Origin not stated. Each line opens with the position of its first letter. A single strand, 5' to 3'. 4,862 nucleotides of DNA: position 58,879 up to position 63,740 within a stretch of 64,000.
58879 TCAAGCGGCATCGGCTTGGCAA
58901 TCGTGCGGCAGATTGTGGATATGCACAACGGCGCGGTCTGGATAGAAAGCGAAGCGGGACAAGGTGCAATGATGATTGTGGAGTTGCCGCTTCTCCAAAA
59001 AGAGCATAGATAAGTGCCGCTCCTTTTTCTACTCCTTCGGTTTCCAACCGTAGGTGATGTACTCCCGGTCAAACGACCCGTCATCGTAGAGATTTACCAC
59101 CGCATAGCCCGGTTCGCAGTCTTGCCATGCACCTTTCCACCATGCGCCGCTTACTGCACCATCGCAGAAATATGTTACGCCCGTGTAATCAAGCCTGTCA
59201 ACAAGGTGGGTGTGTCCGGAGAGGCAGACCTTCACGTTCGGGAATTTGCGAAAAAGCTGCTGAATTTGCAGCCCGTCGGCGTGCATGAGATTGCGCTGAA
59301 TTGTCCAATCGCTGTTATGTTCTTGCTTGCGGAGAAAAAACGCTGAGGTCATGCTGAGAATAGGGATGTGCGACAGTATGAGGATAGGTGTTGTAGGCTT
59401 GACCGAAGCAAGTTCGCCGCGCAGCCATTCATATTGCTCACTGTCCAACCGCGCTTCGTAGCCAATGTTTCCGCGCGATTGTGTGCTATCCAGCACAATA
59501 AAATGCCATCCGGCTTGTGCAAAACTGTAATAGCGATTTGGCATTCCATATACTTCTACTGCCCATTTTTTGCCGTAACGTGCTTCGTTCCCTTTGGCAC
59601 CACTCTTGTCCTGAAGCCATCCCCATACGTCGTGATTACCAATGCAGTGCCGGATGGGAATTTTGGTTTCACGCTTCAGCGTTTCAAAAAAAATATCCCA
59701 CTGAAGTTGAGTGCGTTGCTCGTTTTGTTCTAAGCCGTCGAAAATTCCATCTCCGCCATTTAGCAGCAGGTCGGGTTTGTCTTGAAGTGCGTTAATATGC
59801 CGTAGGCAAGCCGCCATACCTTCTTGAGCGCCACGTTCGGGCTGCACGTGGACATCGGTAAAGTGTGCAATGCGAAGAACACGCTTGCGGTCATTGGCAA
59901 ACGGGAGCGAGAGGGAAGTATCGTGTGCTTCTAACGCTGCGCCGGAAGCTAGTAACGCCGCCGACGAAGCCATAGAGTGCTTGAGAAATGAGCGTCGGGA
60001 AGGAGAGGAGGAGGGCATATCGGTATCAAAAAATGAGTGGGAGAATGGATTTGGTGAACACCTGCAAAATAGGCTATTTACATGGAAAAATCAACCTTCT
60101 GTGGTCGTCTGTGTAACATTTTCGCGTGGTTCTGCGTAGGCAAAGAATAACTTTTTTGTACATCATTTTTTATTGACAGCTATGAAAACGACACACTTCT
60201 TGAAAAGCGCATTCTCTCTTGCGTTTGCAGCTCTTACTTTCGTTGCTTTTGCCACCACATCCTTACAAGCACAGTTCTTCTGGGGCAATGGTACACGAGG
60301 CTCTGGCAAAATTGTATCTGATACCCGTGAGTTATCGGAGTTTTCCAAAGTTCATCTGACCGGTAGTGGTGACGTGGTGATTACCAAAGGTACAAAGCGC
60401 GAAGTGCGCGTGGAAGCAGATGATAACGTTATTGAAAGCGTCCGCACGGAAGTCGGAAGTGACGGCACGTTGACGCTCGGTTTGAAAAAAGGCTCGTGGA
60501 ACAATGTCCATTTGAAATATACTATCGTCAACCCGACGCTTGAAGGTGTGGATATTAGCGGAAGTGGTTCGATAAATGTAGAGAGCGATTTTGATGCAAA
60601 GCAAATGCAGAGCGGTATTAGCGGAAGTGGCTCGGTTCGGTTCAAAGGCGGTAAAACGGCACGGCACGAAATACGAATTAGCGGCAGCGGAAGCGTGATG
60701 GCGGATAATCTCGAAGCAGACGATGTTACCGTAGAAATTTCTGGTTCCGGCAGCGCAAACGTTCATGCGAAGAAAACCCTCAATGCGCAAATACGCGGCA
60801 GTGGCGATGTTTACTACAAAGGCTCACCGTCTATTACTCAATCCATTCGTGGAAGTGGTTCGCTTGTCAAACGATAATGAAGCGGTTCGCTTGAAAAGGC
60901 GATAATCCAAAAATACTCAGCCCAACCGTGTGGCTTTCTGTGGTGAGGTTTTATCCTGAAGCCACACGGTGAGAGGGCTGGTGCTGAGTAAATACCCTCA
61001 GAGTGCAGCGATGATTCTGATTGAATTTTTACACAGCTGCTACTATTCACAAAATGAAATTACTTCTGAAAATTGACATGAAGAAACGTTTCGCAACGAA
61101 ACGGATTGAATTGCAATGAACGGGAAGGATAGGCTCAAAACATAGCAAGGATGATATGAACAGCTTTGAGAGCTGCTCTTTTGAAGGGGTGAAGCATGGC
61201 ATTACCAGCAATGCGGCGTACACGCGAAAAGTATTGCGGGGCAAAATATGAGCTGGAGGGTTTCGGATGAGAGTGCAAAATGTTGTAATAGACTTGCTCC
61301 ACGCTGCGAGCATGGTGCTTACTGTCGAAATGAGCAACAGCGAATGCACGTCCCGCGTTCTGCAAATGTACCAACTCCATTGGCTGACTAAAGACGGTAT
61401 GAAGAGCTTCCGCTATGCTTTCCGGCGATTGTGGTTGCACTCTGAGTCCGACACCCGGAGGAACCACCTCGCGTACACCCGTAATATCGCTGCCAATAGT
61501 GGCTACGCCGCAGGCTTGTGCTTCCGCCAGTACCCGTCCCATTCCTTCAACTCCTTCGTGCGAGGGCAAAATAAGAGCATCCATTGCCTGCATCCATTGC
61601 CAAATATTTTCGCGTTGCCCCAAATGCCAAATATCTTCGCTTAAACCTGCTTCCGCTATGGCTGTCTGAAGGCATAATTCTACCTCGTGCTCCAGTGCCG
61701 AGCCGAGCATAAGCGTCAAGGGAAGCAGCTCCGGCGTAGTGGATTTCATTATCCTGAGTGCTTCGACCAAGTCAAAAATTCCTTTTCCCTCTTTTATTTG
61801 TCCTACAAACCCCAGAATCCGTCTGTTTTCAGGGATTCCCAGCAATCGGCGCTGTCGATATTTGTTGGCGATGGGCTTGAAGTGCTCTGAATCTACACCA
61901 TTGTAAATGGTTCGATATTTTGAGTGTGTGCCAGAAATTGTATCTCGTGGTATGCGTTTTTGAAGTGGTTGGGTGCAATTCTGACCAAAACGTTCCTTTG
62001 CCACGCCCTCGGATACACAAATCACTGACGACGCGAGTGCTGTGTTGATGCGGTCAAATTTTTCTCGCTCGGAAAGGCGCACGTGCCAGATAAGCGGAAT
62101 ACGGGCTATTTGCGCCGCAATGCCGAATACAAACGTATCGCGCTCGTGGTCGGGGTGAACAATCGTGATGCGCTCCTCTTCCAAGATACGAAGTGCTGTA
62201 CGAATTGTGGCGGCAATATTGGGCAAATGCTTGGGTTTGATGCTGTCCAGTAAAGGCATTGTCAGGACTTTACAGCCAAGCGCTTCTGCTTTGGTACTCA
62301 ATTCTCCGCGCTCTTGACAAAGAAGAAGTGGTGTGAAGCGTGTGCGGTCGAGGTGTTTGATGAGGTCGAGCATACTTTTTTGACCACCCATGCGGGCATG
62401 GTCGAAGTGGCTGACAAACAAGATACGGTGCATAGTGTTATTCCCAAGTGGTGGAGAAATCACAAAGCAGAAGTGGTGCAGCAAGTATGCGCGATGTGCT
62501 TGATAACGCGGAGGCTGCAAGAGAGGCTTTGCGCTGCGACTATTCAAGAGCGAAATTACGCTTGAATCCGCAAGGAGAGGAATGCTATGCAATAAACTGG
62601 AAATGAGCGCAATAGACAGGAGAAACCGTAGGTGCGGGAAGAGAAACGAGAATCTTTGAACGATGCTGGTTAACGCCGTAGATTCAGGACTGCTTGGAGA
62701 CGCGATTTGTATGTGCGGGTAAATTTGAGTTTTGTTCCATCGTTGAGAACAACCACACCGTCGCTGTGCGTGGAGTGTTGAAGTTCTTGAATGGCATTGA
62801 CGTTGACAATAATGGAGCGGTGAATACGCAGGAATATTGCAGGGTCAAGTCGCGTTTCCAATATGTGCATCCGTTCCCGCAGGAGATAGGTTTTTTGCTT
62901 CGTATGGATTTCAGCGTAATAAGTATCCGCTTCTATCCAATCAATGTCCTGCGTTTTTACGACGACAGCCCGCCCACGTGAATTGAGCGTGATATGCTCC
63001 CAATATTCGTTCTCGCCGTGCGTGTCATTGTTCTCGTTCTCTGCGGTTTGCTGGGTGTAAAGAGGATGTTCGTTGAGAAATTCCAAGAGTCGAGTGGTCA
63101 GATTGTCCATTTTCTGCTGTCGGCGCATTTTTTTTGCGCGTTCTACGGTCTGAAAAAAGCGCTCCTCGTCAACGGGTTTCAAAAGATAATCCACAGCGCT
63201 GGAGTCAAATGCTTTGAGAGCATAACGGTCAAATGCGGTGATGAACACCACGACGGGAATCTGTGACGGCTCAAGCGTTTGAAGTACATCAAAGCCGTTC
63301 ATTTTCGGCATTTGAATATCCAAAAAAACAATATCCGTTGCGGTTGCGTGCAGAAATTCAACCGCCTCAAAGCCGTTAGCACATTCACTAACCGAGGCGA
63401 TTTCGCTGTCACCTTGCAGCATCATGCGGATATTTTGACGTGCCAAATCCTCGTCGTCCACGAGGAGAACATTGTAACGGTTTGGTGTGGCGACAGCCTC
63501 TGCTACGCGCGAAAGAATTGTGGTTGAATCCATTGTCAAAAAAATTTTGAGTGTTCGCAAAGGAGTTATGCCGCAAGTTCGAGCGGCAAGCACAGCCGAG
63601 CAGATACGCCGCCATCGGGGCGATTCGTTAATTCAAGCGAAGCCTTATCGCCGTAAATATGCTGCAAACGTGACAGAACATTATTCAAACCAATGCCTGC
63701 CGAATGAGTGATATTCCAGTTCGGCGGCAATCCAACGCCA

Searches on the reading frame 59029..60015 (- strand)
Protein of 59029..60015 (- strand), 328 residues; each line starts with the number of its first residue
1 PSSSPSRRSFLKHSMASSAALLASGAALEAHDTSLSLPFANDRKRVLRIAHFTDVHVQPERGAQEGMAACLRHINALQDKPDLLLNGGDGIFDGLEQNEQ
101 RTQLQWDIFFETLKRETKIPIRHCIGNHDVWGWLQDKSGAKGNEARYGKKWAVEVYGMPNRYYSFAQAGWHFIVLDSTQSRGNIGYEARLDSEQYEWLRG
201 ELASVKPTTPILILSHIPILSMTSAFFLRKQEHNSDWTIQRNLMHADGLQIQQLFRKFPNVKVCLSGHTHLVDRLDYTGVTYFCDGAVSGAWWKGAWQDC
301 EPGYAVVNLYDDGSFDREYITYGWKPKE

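Call 76: search_protein_families(library=pfam, proteins=[window:59029-60015:-], max_evalue=0.0001)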
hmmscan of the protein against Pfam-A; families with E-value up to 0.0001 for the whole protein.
window:59029-60015:- (328 aa): 1 family
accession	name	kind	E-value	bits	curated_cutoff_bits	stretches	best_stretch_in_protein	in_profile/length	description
PF00149.33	Metallophos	-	1.4e-17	65.2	21.5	1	47-270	1-189/191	Calcineurin-like phosphoesterase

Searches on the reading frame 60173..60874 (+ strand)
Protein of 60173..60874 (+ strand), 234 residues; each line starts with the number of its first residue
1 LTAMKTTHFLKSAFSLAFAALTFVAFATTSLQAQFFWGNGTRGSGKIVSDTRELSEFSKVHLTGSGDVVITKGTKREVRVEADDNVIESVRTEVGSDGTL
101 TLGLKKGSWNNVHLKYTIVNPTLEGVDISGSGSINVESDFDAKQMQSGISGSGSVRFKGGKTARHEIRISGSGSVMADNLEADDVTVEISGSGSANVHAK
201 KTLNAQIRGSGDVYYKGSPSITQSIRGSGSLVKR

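Call 76: search_protein_families(library=pfam, proteins=[window:60173-60874:+], max_evalue=0.0001)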
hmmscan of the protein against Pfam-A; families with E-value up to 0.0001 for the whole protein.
window:60173-60874:+ (234 aa): 1 family
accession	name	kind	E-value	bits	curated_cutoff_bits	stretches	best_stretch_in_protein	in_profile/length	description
PF10988.14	DUF2807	-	5.3e-38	131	24.2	1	56-219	1-181/181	Putative auto-transporter adhesin, head GIN domain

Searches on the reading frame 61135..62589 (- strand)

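Call 76: search_protein_families(library=pfam, proteins=[window:61135-62589:-], max_evalue=0.0001)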
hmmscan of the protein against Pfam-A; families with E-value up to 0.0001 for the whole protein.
window:61135-62589:- (484 aa): 4 families
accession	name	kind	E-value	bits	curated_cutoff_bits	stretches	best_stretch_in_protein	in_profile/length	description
PF00534.26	Glycos_transf_1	-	2.2e-25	89.6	26.4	1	246-414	5-170/172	Glycosyl transferases group 1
PF13692.12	Glyco_trans_1_4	-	3.4e-20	73.2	27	1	257-400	2-140/142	Glycosyl transferases group 1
PF13439.12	Glyco_transf_4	-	2.3e-10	41.2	28.5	1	68-199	3-147/170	Glycosyltransferase Family 4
PF13579.12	Glyco_trans_4_4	-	1.1e-06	29.5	29.7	0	68-172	2-103/158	Glycosyl transferase 4-like domain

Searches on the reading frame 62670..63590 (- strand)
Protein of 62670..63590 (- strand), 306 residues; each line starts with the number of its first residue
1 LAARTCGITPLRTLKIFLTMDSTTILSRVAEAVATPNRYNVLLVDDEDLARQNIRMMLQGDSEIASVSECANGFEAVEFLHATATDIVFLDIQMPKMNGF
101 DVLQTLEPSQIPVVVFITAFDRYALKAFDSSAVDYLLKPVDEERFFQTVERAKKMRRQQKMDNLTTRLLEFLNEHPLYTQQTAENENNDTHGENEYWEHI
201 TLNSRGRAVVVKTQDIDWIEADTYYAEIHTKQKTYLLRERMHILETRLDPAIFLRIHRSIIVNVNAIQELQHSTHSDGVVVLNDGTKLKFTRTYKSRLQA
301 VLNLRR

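Call 76: search_protein_families(library=pfam, proteins=[window:62670-63590:-], max_evalue=0.0001)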
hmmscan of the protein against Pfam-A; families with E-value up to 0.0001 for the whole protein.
window:62670-63590:- (306 aa): 2 families
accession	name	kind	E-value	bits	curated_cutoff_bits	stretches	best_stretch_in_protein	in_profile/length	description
PF00072.30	Response_reg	-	1.3e-24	87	30.2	1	41-149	1-110/111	Response regulator receiver domain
PF04397.21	LytTR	-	8.4e-23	80.9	22.6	1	207-302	2-97/98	LytTr DNA-binding domain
